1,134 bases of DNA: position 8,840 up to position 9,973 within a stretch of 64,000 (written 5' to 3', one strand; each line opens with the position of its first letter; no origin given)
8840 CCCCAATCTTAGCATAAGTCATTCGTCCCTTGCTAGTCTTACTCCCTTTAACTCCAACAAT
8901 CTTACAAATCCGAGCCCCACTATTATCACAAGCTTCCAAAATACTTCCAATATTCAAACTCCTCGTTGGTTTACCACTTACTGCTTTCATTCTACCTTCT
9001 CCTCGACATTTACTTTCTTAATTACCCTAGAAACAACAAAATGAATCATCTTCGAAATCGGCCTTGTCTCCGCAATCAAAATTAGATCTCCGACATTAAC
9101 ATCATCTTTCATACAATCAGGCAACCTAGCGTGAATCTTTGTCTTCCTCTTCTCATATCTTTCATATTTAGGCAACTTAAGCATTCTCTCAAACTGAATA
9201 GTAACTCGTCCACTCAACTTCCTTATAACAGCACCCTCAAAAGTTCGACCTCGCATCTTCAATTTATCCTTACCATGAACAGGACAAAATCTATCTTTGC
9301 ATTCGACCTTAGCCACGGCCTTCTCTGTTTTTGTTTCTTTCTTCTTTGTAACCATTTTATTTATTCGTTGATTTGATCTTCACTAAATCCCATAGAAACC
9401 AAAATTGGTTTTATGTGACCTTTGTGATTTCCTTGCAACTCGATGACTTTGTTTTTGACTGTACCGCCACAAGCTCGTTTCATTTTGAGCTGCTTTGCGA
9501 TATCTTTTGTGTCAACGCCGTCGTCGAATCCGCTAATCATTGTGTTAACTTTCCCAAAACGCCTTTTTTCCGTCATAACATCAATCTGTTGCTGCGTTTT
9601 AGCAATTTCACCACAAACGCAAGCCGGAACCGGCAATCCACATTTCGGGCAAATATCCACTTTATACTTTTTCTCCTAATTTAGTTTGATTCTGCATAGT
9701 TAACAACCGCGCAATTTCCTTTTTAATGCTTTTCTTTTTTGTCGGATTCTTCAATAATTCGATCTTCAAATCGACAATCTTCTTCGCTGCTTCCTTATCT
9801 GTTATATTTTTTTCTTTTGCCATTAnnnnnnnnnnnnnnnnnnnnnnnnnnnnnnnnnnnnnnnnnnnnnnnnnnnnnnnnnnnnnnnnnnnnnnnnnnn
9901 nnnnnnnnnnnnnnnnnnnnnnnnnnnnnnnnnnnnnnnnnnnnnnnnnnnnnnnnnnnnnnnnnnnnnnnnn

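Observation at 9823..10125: Unknown 100-aa gene translationally coupled between rps3 and rpl29 inside the core ribosomal operon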

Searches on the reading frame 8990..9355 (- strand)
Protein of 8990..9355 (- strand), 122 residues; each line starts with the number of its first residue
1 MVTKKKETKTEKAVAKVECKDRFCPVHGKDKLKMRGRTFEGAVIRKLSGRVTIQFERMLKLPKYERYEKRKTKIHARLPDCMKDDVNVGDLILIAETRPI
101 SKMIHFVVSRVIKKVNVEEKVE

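Call 4: search_protein_families(library=pfam, proteins=[window:8990-9355:-], max_evalue=1)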
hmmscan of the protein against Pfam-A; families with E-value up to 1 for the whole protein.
window:8990-9355:- (122 aa): 1 family
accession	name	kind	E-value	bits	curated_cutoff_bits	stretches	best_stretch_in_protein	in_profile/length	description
PF00366.26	Ribosomal_S17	-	9.8e-17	61.3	25.9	1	50-109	11-67/68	Ribosomal protein S17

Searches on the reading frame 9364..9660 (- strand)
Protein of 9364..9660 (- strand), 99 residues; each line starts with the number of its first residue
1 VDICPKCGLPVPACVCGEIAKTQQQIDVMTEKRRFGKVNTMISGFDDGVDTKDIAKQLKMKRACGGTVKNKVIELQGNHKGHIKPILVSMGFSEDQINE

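Call 4: search_protein_families(library=pfam, proteins=[window:9364-9660:-], max_evalue=1)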
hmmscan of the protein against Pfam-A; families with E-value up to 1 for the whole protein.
window:9364-9660:- (99 aa): 3 families
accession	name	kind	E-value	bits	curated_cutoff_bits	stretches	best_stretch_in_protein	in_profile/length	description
PF01253.27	SUI1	-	6.8e-19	68.6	25.5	1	23-92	2-76/77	Translation initiation factor SUI1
PF03942.20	DTW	-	0.0016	18.6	33.7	1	2-30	2-33/195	DTW domain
PF00627.37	UBA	-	0.13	12.6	22.4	1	86-98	8-20/37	UBA/TS-N domain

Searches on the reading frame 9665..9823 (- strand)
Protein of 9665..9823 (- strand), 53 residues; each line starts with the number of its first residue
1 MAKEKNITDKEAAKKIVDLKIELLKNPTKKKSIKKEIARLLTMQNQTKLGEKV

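Call 4: search_protein_families(library=pfam, proteins=[window:9665-9823:-], max_evalue=1)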
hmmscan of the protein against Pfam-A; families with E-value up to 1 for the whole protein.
window:9665-9823:- (53 aa): 1 family
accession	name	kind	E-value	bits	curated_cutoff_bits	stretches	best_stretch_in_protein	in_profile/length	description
PF00831.28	Ribosomal_L29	-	3.7e-06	27.3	24.5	1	24-46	34-56/57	Ribosomal L29 protein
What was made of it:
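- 9662..9823 (-): rpl29 (uL29), 53 aa, downstream gene. Pfam Ribosomal_L29 (call 4)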
